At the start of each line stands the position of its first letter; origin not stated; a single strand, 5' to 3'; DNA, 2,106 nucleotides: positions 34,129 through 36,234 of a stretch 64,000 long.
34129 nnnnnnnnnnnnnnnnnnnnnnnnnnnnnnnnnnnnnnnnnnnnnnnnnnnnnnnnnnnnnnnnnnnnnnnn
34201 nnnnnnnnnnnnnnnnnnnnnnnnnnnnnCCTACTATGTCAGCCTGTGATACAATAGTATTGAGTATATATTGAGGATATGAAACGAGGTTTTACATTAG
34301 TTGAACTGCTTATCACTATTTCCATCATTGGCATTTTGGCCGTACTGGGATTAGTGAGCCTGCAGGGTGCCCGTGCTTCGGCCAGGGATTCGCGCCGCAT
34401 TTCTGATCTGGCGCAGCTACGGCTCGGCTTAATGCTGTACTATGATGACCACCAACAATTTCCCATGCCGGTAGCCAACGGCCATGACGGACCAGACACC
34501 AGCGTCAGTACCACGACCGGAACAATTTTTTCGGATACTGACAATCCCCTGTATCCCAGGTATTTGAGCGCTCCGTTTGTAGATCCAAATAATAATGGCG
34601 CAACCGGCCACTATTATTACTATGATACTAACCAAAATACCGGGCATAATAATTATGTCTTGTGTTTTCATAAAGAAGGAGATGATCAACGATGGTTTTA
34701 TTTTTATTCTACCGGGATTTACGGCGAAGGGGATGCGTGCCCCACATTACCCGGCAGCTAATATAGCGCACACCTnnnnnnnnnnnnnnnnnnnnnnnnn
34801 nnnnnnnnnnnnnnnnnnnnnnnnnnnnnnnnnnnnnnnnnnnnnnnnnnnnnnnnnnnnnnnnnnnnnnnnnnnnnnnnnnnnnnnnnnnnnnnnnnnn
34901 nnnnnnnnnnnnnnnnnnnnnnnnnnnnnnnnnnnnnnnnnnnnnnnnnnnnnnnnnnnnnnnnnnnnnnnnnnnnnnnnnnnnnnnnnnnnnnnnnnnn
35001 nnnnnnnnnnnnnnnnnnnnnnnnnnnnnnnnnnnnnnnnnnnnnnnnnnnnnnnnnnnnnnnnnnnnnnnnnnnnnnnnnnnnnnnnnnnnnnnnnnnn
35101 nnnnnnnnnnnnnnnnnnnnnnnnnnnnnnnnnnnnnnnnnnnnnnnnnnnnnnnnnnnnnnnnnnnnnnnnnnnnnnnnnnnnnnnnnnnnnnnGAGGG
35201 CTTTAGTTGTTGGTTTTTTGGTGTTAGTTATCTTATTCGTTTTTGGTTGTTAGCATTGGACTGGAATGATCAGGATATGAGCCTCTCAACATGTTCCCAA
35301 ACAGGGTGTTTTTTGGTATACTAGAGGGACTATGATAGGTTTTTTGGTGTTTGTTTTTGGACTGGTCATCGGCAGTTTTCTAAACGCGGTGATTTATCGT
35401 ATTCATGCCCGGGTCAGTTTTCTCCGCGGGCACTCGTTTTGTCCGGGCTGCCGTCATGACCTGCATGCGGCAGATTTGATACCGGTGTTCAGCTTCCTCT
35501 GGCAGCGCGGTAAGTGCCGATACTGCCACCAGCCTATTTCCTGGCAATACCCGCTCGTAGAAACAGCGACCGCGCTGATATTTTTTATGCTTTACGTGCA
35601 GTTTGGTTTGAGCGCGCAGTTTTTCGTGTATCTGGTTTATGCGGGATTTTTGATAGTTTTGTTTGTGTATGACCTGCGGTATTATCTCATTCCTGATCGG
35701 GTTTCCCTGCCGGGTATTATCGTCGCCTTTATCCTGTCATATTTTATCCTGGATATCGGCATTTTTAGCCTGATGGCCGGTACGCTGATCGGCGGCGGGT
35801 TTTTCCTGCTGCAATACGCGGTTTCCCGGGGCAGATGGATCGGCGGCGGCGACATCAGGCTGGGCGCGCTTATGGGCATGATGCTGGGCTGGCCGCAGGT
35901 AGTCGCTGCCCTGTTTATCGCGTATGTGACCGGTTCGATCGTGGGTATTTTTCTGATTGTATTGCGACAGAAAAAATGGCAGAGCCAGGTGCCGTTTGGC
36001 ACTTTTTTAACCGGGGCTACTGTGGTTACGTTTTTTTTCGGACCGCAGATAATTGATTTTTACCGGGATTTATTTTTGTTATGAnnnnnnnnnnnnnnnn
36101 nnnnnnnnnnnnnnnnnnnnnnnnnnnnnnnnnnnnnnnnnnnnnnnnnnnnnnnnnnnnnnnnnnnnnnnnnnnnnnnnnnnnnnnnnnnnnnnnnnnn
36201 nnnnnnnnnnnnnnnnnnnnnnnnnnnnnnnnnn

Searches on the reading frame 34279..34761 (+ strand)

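Call 26: search_protein_families(library=pfam, proteins=[window:34279-34761:+], max_evalue=0.001)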
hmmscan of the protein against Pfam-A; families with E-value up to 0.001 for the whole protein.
window:34279-34761:+ (160 aa): 1 family
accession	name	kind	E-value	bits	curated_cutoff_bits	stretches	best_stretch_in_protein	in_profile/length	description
PF07963.17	N_methyl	-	6e-07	29.2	21.2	1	2-23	4-25/27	Prokaryotic N-terminal methylation motif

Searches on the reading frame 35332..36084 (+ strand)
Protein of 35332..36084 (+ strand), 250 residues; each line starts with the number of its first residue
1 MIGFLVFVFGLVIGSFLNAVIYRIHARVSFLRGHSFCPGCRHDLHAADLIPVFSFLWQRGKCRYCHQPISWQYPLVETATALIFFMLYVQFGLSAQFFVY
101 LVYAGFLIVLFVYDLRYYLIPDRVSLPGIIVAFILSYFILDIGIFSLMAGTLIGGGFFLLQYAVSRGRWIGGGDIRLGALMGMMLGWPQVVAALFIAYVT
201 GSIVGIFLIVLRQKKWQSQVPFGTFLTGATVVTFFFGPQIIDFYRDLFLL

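Call 26: search_protein_families(library=pfam, proteins=[window:35332-36084:+], max_evalue=0.001)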
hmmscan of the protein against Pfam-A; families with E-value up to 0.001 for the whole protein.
window:35332-36084:+ (250 aa): 2 families
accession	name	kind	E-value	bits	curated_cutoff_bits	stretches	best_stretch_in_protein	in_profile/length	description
PF06750.18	A24_N_bact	-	4e-32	110.6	23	1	8-91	1-84/84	Bacterial Peptidase A24 N-terminal domain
PF01478.23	Peptidase_A24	-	4.6e-15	56.4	26.5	1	101-206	1-104/104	Type IV leader peptidase family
